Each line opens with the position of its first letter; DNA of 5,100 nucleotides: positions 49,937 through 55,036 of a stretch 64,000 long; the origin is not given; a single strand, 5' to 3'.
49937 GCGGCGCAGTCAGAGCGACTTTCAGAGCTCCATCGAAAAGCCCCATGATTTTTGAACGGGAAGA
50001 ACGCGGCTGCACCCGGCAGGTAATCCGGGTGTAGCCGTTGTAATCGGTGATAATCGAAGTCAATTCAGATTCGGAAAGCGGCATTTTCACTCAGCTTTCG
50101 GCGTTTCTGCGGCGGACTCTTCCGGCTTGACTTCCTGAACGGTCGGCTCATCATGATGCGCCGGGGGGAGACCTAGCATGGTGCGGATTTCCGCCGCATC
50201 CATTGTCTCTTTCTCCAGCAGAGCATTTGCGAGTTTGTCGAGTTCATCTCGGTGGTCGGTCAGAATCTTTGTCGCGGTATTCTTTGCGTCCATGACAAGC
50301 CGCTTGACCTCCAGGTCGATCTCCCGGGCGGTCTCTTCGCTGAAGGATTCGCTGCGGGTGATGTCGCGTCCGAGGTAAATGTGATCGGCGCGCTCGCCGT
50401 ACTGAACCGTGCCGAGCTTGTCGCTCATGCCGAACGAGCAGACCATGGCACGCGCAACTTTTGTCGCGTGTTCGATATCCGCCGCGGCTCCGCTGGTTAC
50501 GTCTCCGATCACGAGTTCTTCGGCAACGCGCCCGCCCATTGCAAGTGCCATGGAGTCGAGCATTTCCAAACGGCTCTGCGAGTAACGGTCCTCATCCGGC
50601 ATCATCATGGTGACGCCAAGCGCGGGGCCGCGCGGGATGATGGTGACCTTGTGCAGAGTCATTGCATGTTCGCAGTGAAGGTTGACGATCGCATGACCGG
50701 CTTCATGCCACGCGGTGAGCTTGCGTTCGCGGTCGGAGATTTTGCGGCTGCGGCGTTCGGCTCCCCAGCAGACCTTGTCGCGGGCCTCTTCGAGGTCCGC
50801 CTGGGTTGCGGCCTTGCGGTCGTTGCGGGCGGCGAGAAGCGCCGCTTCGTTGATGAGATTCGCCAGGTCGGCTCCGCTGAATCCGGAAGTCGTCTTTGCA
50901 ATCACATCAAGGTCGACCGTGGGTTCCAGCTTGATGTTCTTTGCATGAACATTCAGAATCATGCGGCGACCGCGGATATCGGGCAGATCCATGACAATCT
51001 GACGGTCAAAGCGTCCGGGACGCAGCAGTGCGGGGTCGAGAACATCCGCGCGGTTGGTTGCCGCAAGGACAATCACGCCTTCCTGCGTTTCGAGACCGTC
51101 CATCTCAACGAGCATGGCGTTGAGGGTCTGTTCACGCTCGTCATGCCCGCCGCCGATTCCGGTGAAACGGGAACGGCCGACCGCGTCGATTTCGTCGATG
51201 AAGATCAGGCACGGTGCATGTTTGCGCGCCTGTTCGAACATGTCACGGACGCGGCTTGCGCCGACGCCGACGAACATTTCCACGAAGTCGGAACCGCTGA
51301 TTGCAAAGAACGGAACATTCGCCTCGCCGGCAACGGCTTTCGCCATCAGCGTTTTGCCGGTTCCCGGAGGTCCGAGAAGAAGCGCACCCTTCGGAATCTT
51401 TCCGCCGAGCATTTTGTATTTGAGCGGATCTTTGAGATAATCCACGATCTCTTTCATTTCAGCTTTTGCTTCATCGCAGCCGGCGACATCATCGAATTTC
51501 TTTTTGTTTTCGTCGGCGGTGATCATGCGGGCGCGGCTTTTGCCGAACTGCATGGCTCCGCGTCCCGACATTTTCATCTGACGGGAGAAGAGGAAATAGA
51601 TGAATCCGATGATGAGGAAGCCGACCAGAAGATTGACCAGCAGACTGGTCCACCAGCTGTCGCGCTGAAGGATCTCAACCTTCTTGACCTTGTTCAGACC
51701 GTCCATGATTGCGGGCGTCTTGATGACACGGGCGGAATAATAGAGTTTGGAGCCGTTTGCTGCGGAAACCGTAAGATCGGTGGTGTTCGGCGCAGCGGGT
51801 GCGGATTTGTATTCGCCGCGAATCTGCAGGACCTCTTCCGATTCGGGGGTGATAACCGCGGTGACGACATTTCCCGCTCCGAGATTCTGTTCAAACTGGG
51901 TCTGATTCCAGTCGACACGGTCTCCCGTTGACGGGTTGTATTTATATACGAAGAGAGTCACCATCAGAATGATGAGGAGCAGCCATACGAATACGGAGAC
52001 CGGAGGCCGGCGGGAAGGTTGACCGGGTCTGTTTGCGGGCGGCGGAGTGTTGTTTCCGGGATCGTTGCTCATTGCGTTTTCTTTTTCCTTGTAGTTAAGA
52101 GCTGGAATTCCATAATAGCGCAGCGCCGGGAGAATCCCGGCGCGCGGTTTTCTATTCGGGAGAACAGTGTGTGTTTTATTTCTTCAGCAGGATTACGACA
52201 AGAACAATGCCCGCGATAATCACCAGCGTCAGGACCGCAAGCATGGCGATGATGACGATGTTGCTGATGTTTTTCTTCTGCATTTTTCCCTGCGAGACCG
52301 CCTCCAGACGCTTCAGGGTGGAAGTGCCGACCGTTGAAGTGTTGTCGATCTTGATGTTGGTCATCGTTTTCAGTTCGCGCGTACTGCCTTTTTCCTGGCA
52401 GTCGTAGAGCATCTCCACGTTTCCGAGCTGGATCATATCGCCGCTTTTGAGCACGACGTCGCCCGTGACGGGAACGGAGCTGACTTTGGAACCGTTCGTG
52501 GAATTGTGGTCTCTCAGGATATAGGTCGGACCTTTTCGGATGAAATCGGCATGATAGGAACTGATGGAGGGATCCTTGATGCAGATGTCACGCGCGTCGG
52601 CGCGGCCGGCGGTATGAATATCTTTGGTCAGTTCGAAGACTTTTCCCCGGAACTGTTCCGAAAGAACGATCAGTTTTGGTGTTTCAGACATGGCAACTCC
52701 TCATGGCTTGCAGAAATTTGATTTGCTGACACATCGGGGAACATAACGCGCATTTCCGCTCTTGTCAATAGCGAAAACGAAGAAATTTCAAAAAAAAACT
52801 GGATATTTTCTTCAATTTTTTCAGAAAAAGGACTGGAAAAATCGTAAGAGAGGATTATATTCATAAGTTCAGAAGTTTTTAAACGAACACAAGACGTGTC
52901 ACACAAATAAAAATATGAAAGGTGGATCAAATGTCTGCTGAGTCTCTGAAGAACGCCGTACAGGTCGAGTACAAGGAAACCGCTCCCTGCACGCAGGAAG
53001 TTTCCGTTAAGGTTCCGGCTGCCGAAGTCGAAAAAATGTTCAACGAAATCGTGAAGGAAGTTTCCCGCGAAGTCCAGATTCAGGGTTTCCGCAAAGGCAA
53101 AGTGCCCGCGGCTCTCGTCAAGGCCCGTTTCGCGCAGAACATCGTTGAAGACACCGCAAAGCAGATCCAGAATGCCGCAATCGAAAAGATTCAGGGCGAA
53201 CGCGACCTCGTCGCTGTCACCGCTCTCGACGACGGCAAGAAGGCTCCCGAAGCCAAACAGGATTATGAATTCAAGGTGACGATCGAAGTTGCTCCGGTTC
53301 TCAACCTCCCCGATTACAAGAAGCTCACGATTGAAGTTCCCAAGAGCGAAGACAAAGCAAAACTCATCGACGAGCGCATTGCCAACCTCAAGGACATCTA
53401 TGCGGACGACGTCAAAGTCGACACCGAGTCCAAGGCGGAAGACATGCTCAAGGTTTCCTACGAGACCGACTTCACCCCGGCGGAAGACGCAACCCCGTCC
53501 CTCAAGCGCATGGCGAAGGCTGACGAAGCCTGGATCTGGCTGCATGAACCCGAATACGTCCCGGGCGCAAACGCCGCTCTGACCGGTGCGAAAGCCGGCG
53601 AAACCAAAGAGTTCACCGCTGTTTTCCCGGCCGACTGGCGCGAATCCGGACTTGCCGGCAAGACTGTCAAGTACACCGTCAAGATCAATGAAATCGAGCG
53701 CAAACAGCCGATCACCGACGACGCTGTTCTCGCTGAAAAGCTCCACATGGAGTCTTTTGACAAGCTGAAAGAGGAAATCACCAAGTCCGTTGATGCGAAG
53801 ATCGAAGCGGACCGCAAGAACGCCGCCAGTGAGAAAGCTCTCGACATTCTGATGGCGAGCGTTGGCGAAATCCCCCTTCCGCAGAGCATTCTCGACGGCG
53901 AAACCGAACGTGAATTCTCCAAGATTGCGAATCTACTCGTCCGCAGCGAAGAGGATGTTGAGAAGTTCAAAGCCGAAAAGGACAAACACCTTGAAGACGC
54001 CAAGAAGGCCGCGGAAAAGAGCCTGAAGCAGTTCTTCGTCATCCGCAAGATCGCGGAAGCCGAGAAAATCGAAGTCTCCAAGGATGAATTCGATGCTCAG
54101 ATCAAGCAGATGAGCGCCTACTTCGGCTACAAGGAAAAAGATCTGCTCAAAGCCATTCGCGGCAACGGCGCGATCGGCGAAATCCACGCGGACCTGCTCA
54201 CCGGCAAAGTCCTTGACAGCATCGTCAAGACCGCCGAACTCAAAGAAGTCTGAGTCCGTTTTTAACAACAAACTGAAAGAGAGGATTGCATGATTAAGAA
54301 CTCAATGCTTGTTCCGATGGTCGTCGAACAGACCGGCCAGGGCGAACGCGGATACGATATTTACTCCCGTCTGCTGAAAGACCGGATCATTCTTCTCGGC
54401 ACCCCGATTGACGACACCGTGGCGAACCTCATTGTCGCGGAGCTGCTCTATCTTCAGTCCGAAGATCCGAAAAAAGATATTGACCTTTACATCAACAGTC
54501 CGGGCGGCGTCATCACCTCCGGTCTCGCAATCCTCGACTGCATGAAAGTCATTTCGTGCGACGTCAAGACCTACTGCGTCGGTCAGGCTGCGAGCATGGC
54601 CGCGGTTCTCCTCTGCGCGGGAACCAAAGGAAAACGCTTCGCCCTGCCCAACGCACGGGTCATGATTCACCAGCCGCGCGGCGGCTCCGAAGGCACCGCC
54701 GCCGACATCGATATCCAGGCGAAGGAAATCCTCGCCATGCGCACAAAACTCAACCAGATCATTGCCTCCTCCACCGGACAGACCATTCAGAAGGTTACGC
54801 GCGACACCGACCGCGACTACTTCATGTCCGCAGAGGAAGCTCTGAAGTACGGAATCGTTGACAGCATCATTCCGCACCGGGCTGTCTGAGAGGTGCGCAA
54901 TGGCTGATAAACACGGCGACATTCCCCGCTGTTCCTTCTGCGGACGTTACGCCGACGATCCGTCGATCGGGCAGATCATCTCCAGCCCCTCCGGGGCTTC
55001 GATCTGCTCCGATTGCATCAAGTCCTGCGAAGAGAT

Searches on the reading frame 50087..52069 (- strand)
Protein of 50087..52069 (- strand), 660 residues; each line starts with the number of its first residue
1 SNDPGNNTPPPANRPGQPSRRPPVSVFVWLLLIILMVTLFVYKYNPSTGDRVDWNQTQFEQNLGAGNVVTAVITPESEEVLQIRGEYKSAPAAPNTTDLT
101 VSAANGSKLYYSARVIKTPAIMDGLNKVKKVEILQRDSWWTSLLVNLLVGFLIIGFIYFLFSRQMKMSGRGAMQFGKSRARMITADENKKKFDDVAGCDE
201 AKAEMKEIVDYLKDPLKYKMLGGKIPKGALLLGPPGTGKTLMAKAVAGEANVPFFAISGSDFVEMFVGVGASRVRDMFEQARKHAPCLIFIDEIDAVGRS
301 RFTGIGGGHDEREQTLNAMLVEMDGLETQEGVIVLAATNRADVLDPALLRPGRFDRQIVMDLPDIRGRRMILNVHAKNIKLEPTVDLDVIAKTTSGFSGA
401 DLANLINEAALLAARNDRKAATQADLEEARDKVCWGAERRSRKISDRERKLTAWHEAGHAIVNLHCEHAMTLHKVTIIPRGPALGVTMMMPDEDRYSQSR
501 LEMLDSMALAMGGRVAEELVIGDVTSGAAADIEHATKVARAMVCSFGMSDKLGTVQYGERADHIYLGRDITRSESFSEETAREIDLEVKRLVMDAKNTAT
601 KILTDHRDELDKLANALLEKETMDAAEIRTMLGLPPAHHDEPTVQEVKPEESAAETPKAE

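Call 41: search_protein_families(library=pfam, proteins=[window:50087-52069:-], max_evalue=0.001)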
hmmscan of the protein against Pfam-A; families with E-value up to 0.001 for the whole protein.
window:50087-52069:- (660 aa): 6 families
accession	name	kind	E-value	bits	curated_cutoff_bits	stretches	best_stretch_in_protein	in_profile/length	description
PF01434.24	Peptidase_M41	-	1.5e-70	237.4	29.9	1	443-630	2-190/191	Peptidase family M41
PF00004.35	AAA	-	2.6e-45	154.5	21.2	1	230-361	2-130/131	ATPase family associated with various cellular activities (AAA)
PF17862.7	AAA_lid_3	-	4.7e-15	55.2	27.2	1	385-428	2-45/45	AAA+ lid domain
PF06480.20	FtsH_ext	-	1.2e-06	29.1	25.5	1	27-126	2-88/103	FtsH Extracellular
PF07728.20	AAA_5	-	3.4e-05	24.3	22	1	230-350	3-137/139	AAA domain (dynein-related subfamily)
PF06068.19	TIP49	-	0.00018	21.2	23.8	1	193-263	24-89/347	TIP49 P-loop domain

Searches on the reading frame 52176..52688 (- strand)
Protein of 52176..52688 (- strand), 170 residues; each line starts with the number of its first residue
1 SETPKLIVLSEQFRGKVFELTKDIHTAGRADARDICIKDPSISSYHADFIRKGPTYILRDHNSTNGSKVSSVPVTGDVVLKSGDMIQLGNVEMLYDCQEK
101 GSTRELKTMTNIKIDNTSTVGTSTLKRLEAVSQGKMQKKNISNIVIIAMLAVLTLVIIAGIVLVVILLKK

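Call 41: search_protein_families(library=pfam, proteins=[window:52176-52688:-], max_evalue=0.001)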
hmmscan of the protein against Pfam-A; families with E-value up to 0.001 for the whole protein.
window:52176-52688:- (170 aa): 2 families
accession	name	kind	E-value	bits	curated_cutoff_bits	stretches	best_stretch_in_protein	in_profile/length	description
PF00498.31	FHA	-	1.6e-15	57.7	20.7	1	26-89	2-67/67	FHA domain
PF16697.10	Yop-YscD_cpl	-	2.5e-11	44.1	33.2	1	10-94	4-89/94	Inner membrane component of T3SS, cytoplasmic domain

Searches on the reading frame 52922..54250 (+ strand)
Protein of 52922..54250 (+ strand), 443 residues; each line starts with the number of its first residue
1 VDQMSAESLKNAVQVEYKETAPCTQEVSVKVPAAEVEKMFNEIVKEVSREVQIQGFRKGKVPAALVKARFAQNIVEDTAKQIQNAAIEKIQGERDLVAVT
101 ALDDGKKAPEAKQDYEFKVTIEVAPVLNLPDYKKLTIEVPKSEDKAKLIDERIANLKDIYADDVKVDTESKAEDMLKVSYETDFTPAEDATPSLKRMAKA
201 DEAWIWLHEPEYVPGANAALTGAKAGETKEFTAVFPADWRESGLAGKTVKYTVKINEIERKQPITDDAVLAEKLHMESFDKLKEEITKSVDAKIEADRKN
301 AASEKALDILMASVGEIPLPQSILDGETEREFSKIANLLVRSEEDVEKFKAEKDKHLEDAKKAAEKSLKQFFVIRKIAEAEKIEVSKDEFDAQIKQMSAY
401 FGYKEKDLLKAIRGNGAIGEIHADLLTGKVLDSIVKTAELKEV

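Call 41: search_protein_families(library=pfam, proteins=[window:52922-54250:+], max_evalue=0.001)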
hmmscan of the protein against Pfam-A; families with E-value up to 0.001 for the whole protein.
window:52922-54250:+ (443 aa): 3 families
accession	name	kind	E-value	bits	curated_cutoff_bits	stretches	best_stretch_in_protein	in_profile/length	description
PF05697.18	Trigger_N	-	1.2e-26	94.2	22.2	1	14-156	2-144/144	Bacterial trigger factor protein (TF)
PF05698.19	Trigger_C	-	5.4e-21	75.8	22.7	1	279-435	2-161/162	Bacterial trigger factor protein (TF) C-terminus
PF00254.34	FKBP_C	-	0.00017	22.3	21.1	1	168-255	3-93/94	FKBP-type peptidyl-prolyl cis-trans isomerase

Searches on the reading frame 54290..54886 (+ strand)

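Call 41: search_protein_families(library=pfam, proteins=[window:54290-54886:+], max_evalue=0.001)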
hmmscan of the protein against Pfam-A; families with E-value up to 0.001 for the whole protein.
window:54290-54886:+ (199 aa): 1 family
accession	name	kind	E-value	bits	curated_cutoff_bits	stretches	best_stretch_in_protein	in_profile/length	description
PF00574.28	CLP_protease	-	4.5e-82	274.8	20.2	1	17-196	2-181/182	Clp protease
